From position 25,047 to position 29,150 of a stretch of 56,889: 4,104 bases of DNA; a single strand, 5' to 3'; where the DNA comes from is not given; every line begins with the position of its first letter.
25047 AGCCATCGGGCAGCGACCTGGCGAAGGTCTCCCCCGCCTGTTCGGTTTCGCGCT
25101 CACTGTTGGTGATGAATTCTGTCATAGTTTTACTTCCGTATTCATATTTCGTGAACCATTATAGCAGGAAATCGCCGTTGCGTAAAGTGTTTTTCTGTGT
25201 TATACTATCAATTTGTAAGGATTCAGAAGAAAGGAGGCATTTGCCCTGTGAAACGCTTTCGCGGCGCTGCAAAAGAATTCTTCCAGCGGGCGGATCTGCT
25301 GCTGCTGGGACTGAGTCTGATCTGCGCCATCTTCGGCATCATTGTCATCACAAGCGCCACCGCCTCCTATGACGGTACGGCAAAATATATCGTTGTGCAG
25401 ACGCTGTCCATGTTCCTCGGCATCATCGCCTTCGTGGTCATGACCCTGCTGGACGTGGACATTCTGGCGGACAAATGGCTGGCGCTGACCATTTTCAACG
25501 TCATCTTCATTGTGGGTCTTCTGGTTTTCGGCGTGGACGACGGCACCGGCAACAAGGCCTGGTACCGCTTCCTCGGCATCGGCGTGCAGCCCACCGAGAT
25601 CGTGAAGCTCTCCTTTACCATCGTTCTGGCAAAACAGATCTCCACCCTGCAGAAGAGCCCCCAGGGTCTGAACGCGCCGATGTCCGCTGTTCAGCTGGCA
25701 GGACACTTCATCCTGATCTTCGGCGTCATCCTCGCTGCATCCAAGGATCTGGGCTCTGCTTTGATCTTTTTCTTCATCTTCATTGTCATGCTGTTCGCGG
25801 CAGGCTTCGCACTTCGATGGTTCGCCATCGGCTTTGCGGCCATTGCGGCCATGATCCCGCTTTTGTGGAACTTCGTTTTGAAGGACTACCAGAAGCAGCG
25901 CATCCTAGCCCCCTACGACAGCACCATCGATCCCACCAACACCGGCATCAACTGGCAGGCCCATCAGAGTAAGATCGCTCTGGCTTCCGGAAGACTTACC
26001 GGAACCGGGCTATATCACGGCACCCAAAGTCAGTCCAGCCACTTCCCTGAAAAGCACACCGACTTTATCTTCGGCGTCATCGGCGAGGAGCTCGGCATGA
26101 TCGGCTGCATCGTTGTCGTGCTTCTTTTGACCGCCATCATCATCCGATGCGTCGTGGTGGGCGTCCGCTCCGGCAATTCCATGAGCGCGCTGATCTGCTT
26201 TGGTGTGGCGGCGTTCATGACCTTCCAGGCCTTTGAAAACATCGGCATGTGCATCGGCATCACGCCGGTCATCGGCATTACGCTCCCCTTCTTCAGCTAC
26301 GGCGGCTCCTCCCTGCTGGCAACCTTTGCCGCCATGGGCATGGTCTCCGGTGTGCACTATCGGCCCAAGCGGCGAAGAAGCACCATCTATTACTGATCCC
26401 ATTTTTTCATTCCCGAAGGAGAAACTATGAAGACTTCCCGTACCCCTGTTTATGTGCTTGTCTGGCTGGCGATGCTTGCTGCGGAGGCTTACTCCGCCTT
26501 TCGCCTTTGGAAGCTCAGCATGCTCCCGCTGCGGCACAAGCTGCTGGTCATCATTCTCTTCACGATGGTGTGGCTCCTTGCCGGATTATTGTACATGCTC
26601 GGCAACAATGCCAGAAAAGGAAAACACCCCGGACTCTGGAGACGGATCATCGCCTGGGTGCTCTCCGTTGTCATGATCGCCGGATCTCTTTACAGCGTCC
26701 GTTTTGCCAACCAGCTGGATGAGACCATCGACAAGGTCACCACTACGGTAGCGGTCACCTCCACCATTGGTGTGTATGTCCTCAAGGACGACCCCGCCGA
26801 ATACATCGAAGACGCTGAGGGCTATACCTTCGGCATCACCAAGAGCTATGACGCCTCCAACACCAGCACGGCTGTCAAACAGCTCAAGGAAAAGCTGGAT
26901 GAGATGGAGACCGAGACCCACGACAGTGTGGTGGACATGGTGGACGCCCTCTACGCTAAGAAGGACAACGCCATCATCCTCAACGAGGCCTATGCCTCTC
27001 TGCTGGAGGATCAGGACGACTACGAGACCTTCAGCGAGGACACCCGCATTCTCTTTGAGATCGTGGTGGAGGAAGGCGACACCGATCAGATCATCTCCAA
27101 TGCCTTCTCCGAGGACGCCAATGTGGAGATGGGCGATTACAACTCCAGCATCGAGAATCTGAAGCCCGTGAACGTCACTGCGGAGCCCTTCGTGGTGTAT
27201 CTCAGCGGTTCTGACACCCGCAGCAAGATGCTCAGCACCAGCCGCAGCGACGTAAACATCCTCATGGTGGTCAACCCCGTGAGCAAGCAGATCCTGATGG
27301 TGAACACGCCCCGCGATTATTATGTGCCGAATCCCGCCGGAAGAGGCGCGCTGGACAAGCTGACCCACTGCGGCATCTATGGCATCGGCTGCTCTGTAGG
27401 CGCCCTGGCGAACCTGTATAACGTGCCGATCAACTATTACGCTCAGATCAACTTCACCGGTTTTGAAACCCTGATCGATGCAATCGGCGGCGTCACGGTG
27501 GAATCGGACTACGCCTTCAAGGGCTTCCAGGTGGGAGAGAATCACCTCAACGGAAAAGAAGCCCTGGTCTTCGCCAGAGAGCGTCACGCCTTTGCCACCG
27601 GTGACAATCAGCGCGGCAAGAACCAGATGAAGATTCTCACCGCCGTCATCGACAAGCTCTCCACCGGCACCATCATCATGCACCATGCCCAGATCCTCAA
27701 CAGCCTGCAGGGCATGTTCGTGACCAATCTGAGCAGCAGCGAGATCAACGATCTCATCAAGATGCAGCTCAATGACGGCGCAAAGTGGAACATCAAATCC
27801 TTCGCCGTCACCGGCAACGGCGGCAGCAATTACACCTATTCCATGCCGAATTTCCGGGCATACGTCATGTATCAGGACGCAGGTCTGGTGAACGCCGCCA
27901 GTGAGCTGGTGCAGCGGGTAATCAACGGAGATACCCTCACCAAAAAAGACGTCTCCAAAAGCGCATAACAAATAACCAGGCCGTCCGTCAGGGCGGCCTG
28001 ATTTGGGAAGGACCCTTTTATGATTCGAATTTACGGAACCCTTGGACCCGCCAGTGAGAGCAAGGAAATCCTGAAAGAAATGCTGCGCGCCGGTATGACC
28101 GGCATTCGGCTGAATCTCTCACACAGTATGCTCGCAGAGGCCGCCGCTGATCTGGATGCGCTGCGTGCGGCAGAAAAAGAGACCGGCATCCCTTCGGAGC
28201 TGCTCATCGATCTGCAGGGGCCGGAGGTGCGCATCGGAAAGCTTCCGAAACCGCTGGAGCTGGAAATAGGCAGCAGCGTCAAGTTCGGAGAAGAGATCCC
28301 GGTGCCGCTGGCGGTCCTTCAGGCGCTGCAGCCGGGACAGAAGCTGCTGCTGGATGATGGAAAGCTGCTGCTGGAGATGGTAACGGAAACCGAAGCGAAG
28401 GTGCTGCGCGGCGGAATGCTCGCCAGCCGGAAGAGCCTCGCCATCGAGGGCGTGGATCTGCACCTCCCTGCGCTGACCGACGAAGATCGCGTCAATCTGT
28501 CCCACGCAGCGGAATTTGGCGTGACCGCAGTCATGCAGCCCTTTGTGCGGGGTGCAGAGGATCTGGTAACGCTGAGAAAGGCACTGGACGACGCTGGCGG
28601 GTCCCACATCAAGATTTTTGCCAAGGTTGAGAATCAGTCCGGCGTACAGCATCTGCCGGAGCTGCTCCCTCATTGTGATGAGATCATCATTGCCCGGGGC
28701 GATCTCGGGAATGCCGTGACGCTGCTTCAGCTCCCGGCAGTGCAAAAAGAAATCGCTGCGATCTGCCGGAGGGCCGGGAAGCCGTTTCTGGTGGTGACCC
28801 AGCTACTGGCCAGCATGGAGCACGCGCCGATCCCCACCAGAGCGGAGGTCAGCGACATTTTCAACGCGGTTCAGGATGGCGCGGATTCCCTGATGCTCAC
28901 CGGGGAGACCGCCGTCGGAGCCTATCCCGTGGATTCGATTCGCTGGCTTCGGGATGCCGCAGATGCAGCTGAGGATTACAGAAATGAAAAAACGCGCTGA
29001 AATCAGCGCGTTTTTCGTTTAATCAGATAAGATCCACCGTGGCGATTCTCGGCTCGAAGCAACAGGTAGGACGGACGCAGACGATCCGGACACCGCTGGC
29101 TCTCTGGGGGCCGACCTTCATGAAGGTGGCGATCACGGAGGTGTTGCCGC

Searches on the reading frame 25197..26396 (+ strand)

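Call 6: search_protein_families(library=pfam, proteins=[window:25197-26396:+], max_evalue=1)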
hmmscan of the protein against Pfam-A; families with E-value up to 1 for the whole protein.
window:25197-26396:+ (399 aa): 2 families
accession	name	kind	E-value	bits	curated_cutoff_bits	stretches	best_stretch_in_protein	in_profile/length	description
PF01098.24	FTSW_RODA_SPOVE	-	1.8e-78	264.5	26.4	1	35-388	3-352/356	Cell cycle protein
PF09945.14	DUF2177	-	0.6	10.7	26.9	1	93-129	41-77/124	Predicted membrane protein (DUF2177)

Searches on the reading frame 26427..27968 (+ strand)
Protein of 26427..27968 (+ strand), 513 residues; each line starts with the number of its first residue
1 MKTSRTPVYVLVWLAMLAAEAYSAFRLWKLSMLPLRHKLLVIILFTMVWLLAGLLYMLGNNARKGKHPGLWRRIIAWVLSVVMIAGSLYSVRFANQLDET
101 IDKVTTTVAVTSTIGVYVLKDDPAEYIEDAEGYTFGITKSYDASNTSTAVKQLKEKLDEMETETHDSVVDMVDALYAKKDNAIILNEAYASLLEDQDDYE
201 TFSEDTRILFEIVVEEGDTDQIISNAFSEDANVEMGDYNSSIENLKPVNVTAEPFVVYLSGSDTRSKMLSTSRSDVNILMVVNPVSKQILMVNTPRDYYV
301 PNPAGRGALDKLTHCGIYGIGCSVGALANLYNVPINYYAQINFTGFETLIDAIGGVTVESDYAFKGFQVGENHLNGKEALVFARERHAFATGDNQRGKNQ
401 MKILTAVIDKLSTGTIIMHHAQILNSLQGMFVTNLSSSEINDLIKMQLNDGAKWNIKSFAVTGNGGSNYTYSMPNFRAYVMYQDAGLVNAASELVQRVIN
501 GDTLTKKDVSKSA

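Call 6: search_protein_families(library=pfam, proteins=[window:26427-27968:+], max_evalue=1)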
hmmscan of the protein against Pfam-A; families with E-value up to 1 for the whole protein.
window:26427-27968:+ (513 aa): 3 families
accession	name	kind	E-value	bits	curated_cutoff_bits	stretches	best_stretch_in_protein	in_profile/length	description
PF03816.19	LytR_cpsA_psr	-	7.5e-35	120.7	24.6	1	273-412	1-149/150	LytR_cpsA_psr family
PF01099.22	Uteroglobin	-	0.063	14.1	24.8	1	143-179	52-88/90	Uteroglobin family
PF04893.22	Yip1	-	0.39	11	28.6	1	9-94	22-122/173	Yip1 domain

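Call 9: search_protein_families(library=ncbifam, proteins=[window:26427-27968:+], max_evalue=0.01)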
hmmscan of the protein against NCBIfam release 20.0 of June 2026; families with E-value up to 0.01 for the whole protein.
window:26427-27968:+ (513 aa): 4 families
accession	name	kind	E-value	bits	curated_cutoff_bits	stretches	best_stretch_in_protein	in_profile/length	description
NF051849.1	LCP_trans_Cps2A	equivalog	8.8e-91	305.5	650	1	12-501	16-477/477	LCP family glycopolymer transferase CpsA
NF006897.1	PRK09379.1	equivalog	3.9e-38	131.4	441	1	251-466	56-271/298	polyisoprenyl-teichoic acid--peptidoglycan teichoic acid transferase TagU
TIGR00350.1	lytR_cpsA_psr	domain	1.8e-26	93.2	62.3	1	273-412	2-151/152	LCP family glycopolymer transferase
NF047591.1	ligase_LytR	equivalog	5.4e-21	75.3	450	1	237-464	41-287/336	glycopolymer--peptidoglycan transferase LytR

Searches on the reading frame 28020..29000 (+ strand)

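Call 6: search_protein_families(library=pfam, proteins=[window:28020-29000:+], max_evalue=1)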
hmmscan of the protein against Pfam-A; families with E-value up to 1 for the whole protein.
window:28020-29000:+ (326 aa): 3 families
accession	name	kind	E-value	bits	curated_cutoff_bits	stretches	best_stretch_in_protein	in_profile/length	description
PF00224.27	PK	-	7.9e-77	259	30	1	3-307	5-328/328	Pyruvate kinase, barrel domain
PF03328.21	HpcH_HpaI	-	0.0016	18.2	25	1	160-224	78-146/221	HpcH/HpaI aldolase/citrate lyase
PF01535.26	PPR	-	0.12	13.1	25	1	1-25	6-30/31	PPR repeat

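Call 9: search_protein_families(library=ncbifam, proteins=[window:28020-29000:+], max_evalue=0.01)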
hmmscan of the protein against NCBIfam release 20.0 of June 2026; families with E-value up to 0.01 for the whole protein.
window:28020-29000:+ (326 aa): 7 families
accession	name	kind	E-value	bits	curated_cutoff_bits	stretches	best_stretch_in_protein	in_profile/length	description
TIGR01064.1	pyruv_kin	equivalog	1.2e-94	317.6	306.4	1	3-324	4-341/476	pyruvate kinase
NF004491.0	PRK05826.1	subfamily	6.9e-93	311.7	432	1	3-323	8-343/477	pyruvate kinase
NF004886.0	PRK06247.1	subfamily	9.1e-80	268.6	623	1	2-319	7-334/476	pyruvate kinase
NF004978.0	PRK06354.1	subfamily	1.1e-76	258.6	462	1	3-322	11-346/590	pyruvate kinase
NF006664.0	PRK09206.1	equivalog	2.7e-68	230.6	686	1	3-321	5-339/470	pyruvate kinase PykF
NF005234.0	PRK06739.1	equivalog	1.1e-49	169.2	564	1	6-323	7-334/352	pyruvate kinase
NF011314.0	PRK14725.1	equivalog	9.2e-40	136.5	642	2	98-320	368-596/614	pyruvate kinase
